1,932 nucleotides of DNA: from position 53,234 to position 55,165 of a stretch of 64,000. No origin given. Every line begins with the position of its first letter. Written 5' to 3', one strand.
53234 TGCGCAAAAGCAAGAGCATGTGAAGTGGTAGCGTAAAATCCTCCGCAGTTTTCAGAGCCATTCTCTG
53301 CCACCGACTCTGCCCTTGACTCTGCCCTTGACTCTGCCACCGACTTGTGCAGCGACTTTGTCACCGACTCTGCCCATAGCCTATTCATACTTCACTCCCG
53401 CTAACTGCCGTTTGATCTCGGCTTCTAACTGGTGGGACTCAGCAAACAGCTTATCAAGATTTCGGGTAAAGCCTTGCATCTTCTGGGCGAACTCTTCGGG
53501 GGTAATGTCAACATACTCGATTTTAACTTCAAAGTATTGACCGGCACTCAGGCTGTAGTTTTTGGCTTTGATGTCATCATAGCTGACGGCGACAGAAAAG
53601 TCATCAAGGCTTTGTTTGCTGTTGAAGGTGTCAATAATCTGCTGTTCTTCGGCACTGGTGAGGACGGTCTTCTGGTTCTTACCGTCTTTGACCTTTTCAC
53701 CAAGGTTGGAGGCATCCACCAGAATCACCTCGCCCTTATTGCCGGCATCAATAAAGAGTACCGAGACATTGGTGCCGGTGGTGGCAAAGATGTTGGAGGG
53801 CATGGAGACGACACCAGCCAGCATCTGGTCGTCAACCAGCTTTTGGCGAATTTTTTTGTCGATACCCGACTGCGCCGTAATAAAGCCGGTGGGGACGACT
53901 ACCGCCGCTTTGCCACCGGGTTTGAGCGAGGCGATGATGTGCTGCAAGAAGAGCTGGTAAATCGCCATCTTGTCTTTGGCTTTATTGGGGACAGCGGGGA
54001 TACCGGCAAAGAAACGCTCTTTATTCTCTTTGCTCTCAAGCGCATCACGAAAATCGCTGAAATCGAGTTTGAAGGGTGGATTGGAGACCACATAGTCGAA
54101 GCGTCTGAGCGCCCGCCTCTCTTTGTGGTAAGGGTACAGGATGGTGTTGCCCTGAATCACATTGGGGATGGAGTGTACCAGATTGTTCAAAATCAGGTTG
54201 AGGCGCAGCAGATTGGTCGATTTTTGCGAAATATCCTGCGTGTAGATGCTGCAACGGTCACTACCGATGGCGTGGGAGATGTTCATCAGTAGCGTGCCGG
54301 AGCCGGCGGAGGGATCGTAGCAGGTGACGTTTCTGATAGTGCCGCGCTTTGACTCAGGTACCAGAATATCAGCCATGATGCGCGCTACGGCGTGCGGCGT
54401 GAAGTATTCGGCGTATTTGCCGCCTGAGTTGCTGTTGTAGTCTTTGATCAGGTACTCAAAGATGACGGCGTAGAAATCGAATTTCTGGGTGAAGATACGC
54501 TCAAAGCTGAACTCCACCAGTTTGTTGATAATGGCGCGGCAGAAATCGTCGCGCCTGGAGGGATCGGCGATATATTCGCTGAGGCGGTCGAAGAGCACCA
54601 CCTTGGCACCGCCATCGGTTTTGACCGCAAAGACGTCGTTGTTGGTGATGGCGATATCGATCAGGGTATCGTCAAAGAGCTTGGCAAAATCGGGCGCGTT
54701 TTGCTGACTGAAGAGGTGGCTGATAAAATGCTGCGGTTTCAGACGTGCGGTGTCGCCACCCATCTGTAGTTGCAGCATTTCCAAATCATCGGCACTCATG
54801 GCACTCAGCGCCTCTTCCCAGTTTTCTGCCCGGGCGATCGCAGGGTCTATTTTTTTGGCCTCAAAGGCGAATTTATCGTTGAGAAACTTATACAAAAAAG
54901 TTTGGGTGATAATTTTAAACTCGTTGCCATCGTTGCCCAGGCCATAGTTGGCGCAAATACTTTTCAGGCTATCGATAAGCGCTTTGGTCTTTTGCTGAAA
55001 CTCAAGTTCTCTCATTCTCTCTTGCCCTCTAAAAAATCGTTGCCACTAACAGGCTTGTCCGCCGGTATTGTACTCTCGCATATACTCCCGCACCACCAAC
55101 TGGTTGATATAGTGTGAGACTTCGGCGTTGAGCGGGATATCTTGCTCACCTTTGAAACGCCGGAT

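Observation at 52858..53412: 0.5-kb tandem-repeat insert split hsdM from hsdS, flanked by a 28-bp duplication of the hsdM 3' end that preserves an ATGA coupling signal for hsdS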

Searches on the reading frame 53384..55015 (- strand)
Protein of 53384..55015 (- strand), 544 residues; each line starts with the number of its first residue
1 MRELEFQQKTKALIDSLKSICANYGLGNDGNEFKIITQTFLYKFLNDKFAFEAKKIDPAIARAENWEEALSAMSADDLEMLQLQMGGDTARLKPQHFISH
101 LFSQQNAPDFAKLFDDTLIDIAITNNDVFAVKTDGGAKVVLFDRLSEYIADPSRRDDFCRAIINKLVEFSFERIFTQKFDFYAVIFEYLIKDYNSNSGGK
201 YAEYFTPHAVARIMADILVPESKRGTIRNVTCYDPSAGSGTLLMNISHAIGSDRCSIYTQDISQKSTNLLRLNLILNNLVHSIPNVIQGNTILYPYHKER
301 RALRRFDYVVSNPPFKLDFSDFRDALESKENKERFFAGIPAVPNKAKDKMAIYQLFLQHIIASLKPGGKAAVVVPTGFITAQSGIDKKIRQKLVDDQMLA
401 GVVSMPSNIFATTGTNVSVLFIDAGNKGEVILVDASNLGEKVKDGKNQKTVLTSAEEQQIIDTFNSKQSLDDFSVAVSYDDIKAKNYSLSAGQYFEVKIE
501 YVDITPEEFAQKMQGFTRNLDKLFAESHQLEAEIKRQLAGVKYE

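Call 31: find_homologous_proteins(query=window:53384-55015:-, max_evalue=1e-50)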
Query window:53384-55015:- (544 aa): 8000 proteins with E <= 1e-50 among 8000 candidates; the best 120 are listed.
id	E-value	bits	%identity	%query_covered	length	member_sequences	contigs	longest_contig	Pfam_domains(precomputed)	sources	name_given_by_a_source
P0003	0.0e+0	1156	96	100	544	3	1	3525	PF02384.23,PF07669.18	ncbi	-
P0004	0.0e+0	1127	92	100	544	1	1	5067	PF02384.23,PF07669.18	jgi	-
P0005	0.0e+0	1095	90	100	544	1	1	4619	PF02384.23,PF07669.18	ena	-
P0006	0.0e+0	1073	87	100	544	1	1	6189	PF02384.23,PF07669.18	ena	-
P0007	0.0e+0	1070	87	100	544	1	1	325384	PF02384.23,PF07669.18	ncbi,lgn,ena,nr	ncbi:MAG: SAM-dependent methyltransferase [Oceanospirillales bacterium]|nr:MAG: SAM-dependent methyl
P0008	0.0e+0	1070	87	100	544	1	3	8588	PF02384.23,PF07669.18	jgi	-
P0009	0.0e+0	1069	87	100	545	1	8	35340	PF02384.23,PF07669.18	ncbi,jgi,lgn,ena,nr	ncbi:MAG: SAM-dependent DNA methyltransferase [Aestuariibacter sp.]|jgi:type I restriction enzyme M 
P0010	0.0e+0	1069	86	100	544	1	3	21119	PF02384.23,PF07669.18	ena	-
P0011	0.0e+0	1068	86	100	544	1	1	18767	PF05175.21,PF02384.23,PF07669.18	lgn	-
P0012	0.0e+0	1068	87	100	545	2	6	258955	PF02384.23,PF07669.18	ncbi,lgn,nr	ncbi:SAM-dependent DNA methyltransferase [Vibrio cholerae]|nr:SAM-dependent DNA methyltransferase [V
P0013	0.0e+0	1067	86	100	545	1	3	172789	PF05175.21,PF02384.23,PF07669.18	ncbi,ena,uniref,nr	ncbi:class I SAM-dependent DNA methyltransferase [Alteromonas oceani]|uniref:site-specific DNA-methy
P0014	0.0e+0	1066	86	100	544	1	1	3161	PF02384.23,PF07669.18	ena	-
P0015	0.0e+0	1066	86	100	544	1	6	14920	PF02384.23,PF07669.18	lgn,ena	-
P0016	0.0e+0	1066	86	100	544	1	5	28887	PF02384.23,PF07669.18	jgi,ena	-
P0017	0.0e+0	1066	86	100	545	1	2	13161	PF02384.23,PF07669.18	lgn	-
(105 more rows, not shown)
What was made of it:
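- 53381..55015 (-): hsdM, intact. 85-96% identical to thousands of HsdM proteins from marine gammaproteobacteria (call 31).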

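Call 32: find_encoding_contigs(protein=P0004, flank=3500, max_places=2)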
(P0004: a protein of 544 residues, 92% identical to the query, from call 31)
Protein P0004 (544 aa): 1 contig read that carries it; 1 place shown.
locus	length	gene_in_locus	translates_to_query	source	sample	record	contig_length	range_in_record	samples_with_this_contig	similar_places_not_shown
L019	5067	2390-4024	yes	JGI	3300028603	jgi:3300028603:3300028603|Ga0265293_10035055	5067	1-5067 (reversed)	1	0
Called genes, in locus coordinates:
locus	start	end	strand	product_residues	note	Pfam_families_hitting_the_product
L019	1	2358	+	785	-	?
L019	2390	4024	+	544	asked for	PF02384:N6_Mtase, PF07669:Eco57I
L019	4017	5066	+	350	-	?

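Call 33: find_encoding_contigs(protein=P0005, flank=3500, max_places=2)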
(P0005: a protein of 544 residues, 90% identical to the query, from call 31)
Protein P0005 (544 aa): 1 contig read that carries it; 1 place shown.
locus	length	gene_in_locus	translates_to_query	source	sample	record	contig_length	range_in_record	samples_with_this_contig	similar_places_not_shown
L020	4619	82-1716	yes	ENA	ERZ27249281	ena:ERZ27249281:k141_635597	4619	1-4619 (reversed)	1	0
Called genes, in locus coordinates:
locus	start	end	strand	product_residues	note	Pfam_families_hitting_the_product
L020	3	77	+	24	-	?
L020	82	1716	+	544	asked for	PF02384:N6_Mtase, PF07669:Eco57I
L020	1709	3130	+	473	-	-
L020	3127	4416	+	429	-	PF01420:Methylase_S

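Call 34: find_encoding_contigs(protein=P0007, flank=3500, max_places=2)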
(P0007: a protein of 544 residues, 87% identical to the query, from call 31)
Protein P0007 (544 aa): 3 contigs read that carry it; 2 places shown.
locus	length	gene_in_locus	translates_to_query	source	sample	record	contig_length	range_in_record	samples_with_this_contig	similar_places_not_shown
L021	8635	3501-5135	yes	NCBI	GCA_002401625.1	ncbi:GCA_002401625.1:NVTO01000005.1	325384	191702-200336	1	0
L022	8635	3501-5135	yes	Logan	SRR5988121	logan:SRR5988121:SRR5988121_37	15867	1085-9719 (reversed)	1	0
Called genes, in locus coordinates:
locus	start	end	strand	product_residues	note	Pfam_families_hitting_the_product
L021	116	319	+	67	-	PF13443:HTH_26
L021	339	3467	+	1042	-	PF04313:HSDR_N, PF04851:ResIII, PF18766:SWI2_SNF2, PF22679:T1R_D3-like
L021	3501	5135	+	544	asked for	PF02384:N6_Mtase, PF07669:Eco57I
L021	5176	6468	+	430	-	PF01420:Methylase_S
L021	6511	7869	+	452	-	PF13175:AAA_15, PF13304:AAA_21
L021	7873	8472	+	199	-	-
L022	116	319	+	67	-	PF13443:HTH_26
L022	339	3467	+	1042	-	PF04313:HSDR_N, PF04851:ResIII, PF18766:SWI2_SNF2, PF22679:T1R_D3-like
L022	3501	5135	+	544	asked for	PF02384:N6_Mtase, PF07669:Eco57I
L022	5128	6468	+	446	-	PF01420:Methylase_S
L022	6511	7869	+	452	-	PF13175:AAA_15, PF13304:AAA_21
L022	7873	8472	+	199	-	-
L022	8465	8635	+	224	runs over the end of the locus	-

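Call 35: find_encoding_contigs(protein=P0012, flank=3500, max_places=2)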
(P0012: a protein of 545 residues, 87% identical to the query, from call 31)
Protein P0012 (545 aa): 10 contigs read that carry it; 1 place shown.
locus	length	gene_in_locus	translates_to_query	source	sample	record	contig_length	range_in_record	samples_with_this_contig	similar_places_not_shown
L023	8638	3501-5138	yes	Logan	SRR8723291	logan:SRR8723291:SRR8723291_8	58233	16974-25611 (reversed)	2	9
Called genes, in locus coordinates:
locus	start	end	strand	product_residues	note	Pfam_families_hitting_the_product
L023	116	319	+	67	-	PF13443:HTH_26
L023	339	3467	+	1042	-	PF04313:HSDR_N, PF04851:ResIII, PF18766:SWI2_SNF2, PF22679:T1R_D3-like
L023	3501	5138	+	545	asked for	PF02384:N6_Mtase, PF07669:Eco57I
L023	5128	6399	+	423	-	PF01420:Methylase_S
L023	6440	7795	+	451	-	PF13175:AAA_15, PF13304:AAA_21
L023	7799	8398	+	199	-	-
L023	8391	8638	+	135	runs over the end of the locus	-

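Call 38: search_protein_families(library=pfam, proteins=[L020:1709-3127:+], max_evalue=0.01)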
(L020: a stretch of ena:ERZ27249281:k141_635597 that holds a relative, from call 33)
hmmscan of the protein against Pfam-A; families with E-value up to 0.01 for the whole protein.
L020:1709-3127:+ (473 aa): 3 families
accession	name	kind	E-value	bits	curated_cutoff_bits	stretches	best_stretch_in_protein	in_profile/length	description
PF21247.3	Fic-like_C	-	1.3e-21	76.7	27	1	397-458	2-64/64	Filamentation induced by cAMP protein Fic-like, C-terminal domain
PF04326.19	SLFN_AlbA_2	-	5.1e-20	72.6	25.3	1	7-125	1-118/118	Schlafen, AlbA_2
PF13749.12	HATPase_c_4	-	8.5e-16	58.2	26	1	283-345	5-69/89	Putative ATP-dependent DNA helicase recG C-terminal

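Call 40: search_protein_families(library=ncbifam, proteins=[L020:1709-3127:+], max_evalue=1)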
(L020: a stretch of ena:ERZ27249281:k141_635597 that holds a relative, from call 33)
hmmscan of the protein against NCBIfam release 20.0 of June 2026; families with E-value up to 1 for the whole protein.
L020:1709-3127:+ (473 aa): 0 families

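Call 47: search_dna_similar(query=L020:1709-3127:+, collection=plasmids, mode=protein, max_evalue=1e-20, max_rows=25)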
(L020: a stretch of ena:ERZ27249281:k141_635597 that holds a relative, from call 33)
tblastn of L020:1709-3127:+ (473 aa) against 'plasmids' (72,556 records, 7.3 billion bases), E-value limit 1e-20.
Records with a match: 10; places in all: 10; records where one place covers at least 80% of the query: 6.
Best place of each record, by identity: <60% 10.
By first word of the organism name: Persicobacter 2; Francisella 1; Pseudanabaena 1; Prevotella 1; Azotobacter 1; Fusobacterium 1; Lactiplantibacillus 1; Mesomycoplasma 1; Phocaeicola 1.
By predicted mobility (MOB-suite, as given by PLSDB): non-mobilizable 8; conjugative 1; mobilizable 1.
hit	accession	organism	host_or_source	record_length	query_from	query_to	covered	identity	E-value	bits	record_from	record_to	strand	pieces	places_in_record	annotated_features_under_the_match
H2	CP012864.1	Persicobacter sp. JZB09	cell culture,soil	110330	7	468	98%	47.7%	4e-128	417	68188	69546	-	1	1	record has no annotation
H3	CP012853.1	Persicobacter sp. JZB09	cell culture,soil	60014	7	466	97%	47.9%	2e-127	414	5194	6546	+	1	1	record has no annotation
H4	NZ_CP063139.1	Francisella philomiragia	Homo sapiens,soft tissue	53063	6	455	95%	48.7%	3e-132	429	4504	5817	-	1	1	RNA-binding domain-containing protein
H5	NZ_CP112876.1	Pseudanabaena galeata CCNP1313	-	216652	7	465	97%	46.8%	5e-128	416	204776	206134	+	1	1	RNA-binding domain-containing protein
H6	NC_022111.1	Prevotella sp. oral taxon 299 str. F0039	Homo sapiens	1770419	21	461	93%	44.7%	2e-112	372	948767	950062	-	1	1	none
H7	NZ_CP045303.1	Azotobacter salinestris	cell culture,soil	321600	7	466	97%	31.1%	4e-42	167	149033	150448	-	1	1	helix-turn-helix domain-containing protein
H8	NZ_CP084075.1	Fusobacterium vincentii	-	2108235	6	373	78%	29.1%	1e-23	112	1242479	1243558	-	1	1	none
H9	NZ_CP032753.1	Lactiplantibacillus argentoratensis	whole organism,fermented cassava roots ...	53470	7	361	75%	30.2%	1e-32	139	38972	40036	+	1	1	none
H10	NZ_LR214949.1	Mesomycoplasma hyorhinis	Uninoculated HEP-2 tissue culture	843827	7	344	71%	29.2%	5e-26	119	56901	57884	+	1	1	ATP-binding protein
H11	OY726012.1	Phocaeicola massiliensis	-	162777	7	340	71%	29.3%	5e-22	107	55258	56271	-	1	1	none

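Call 48: get_annotated_region(hit=H4, flank=3500)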
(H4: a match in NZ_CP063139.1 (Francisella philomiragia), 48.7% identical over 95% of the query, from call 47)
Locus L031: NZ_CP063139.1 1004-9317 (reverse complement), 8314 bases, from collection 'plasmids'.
description: Francisella philomiragia strain 18844 plasmid unnamed, complete sequence
organism: Francisella philomiragia (NCBI taxid 28110)
taxonomy: Bacteria; Pseudomonadota; Gammaproteobacteria; Thiotrichales; Francisellaceae; Francisella; Francisella philomiragia
host: -; source: Homo sapiens,soft tissue; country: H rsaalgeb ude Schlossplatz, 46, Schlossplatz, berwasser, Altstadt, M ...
typing (MOB-suite, as given by PLSDB): non-mobilizable
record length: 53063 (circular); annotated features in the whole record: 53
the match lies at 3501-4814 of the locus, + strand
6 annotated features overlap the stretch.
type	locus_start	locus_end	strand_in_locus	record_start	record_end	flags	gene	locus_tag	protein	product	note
CDS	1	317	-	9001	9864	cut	-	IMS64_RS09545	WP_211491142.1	ParB/RepB/Spo0J family partition protein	GO:0007059 - chromosome segregation [Evidence IEA]; GO:0000910 - cytokinesis [Evidence IEA]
CDS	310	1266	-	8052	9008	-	-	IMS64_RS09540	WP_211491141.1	ParA family protein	-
CDS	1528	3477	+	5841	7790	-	-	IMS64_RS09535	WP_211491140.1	class I SAM-dependent DNA methyltransferase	-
CDS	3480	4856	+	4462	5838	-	-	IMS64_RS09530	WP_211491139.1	RNA-binding domain-containing protein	-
CDS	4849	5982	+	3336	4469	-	-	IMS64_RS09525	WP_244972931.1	restriction endonuclease subunit S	GO:0006304 - DNA modification [Evidence IEA]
CDS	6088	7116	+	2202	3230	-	-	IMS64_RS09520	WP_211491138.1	PDDEXK nuclease domain-containing protein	-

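Call 49: get_annotated_region(hit=H5, flank=3500)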
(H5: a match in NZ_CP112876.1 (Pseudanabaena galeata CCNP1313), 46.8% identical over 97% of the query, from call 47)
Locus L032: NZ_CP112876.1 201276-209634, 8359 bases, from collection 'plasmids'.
description: Pseudanabaena galeata CCNP1313 plasmid pPg_02, complete sequence
organism: Pseudanabaena galeata CCNP1313 (NCBI taxid 2602720)
taxonomy: Bacteria; Cyanobacteriota; Cyanophyceae; Pseudanabaenales; Pseudanabaenaceae; Pseudanabaena; Pseudanabaena galeata; Pseudanabaena galeata CCNP1313
host: -; source: -; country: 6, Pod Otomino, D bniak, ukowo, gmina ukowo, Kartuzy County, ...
typing (MOB-suite, as given by PLSDB): non-mobilizable
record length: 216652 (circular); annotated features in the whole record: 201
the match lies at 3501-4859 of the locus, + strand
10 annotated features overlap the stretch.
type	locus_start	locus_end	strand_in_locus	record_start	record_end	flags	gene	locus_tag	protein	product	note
CDS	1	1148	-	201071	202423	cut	-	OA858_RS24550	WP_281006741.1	IS1380 family transposase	-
CDS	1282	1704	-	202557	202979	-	-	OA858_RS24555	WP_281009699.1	PIN domain-containing protein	-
CDS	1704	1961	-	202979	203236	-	-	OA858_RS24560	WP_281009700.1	hypothetical protein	-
CDS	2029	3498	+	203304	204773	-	-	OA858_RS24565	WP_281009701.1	class I SAM-dependent DNA methyltransferase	-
CDS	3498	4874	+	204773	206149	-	-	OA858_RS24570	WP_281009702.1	RNA-binding domain-containing protein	-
CDS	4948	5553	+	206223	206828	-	-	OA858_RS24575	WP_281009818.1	Uma2 family endonuclease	-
CDS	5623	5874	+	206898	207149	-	-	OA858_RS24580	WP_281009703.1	type II toxin-antitoxin system prevent-host-death family antitoxin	GO:0008219 - cell death [Evidence IEA]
CDS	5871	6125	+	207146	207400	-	-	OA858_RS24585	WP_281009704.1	Txe/YoeB family addiction module toxin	GO:0008219 - cell death [Evidence IEA]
CDS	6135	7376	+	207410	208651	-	-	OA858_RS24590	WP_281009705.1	restriction endonuclease subunit S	GO:0006304 - DNA modification [Evidence IEA]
CDS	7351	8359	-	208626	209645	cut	-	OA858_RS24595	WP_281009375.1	IS4 family transposase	-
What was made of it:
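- X also lies between hsdM and hsdS on a Francisella plasmid and a Pseudanabaena plasmid (calls 47-49).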

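Call 51: find_homologous_proteins(query=L020:1709-3127:+, max_evalue=1e-30)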
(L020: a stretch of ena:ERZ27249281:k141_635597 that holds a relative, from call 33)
Query L020:1709-3127:+ (473 aa): 3605 proteins with E <= 1e-30 among 8000 candidates; the best 120 are listed.
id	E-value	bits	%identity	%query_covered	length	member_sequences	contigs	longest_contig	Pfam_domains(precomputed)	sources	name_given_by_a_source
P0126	4.2e-232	789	76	100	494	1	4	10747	PF13749.13,PF21247.4,PF04326.20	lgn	-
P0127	2.8e-213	727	71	100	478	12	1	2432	PF13749.13,PF21247.4,PF04326.20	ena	-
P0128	5.1e-212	723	71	99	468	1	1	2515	PF13749.13,PF21247.4,PF04326.20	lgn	-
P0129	1.4e-210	718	70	99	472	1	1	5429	PF13749.13,PF21247.4,PF04326.20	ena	-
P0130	9.4e-210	715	71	100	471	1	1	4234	PF13749.13,PF21247.4,PF04326.20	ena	-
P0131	1.1e-209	715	72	100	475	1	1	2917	PF13749.13,PF21247.4,PF04326.20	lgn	-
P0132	7.0e-208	709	70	99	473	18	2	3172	PF13749.13,PF21247.4,PF04326.20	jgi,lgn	jgi:predicted HTH transcriptional regulator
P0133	8.0e-205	699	69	99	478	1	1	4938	PF13749.13,PF21247.4,PF04326.20,PF25213.2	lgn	-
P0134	1.5e-203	695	72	93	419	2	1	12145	PF13749.13,PF21247.4,PF04326.20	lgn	-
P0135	1.1e-199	682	67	100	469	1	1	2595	PF13749.13,PF21247.4,PF04326.20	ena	-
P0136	1.2e-199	682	67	99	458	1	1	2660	PF13749.13,PF21247.4,PF04326.20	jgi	-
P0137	6.3e-195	666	65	99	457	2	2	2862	PF13749.13,PF21247.4,PF04326.20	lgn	-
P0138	6.9e-195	666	63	99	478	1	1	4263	PF13749.13,PF21247.4,PF04326.20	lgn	-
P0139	9.8e-194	663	60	97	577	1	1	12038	PF13749.13,PF21247.4,PF04326.20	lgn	-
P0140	3.4e-191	654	66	96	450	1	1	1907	PF13749.13,PF21247.4,PF04326.20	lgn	-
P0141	8.7e-190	650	59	99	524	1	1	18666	PF13749.13,PF21247.4,PF04326.20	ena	-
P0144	7.6e-187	640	58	100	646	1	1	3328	PF13749.13,PF21247.4,PF04326.20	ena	-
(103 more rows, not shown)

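Call 53: find_encoding_contigs(protein=P0133, flank=2500, max_places=1)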
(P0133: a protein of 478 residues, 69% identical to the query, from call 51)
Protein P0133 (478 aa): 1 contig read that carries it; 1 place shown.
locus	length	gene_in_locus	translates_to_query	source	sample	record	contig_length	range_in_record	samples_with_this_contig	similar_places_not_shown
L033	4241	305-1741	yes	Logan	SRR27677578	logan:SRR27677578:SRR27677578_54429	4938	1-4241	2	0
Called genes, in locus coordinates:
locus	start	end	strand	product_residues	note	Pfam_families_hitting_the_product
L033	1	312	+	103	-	?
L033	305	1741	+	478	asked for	PF04326:SLFN_AlbA_2, PF13749:HATPase_c_4, PF25213:HVO_A0261_N (weak), PF21247:Fic-like_C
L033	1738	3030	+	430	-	PF01420:Methylase_S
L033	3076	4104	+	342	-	PF13310:Virulence_RhuM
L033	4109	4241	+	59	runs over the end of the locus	-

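Call 54: find_encoding_contigs(protein=P0144, flank=2500, max_places=1)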
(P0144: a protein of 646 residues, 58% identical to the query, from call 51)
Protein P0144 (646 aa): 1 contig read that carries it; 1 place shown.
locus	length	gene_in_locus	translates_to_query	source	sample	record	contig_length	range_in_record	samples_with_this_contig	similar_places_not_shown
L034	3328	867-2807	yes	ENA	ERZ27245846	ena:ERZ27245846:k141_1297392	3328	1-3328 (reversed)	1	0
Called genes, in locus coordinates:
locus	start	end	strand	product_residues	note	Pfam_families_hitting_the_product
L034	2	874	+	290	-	?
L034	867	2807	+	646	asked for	PF04326:SLFN_AlbA_2, PF13749:HATPase_c_4, PF21247:Fic-like_C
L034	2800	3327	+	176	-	?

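Call 55: find_encoding_contigs(protein=P0141, flank=2500, max_places=1)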
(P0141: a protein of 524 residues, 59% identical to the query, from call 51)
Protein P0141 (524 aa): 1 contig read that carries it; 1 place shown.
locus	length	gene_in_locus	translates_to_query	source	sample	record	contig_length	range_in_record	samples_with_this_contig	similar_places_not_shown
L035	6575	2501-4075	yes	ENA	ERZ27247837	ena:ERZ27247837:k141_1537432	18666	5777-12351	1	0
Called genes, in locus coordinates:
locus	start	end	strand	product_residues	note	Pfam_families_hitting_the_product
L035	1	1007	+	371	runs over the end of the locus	PF13588:HSDR_N_2, PF02384:N6_Mtase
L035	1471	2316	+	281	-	PF02498:Bro-N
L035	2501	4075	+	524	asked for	PF04326:SLFN_AlbA_2, PF13749:HATPase_c_4, PF21247:Fic-like_C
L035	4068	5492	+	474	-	PF01420:Methylase_S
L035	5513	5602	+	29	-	-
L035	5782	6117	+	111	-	-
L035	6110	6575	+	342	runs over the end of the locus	PF13310:Virulence_RhuM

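Call 72: search_protein_families(library=pfam, proteins=[window:53384-55015:-], max_evalue=0.001)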
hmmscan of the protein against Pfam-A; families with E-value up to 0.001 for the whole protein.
window:53384-55015:- (544 aa): 2 families
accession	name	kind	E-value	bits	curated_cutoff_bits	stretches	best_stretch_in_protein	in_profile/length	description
PF02384.22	N6_Mtase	-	5e-65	220.3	20.4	1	180-498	4-306/311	N-6 DNA Methylase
PF07669.17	Eco57I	-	1.6e-09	38.5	25.3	1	257-410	3-171/171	Eco57I restriction-modification methylase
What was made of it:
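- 53381..55015 (-): N6_Mtase E=5e-65 (call 72).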

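Call 87: find_encoding_contigs(protein=P0130, flank=2000, max_places=1)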
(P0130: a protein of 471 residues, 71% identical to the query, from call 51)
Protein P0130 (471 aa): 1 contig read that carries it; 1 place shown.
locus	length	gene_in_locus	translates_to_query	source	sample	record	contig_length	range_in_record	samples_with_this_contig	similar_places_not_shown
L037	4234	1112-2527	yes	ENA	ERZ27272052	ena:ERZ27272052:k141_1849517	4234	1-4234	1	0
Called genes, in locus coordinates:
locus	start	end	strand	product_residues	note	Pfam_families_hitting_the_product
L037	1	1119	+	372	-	?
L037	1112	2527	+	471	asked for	PF04326:SLFN_AlbA_2, PF13749:HATPase_c_4, PF21247:Fic-like_C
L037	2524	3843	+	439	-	PF01420:Methylase_S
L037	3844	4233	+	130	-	?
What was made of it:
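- Closest known: Type I R-M operons with an accessory gene between hsdM and hsdS. Same: Relatives L019, L020, L033, L034, L035 and L037, and two annotated plasmids, have hsdM-X-hsdS with overlapping stops and starts (calls 33, 48, 49, 53-55, 87).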
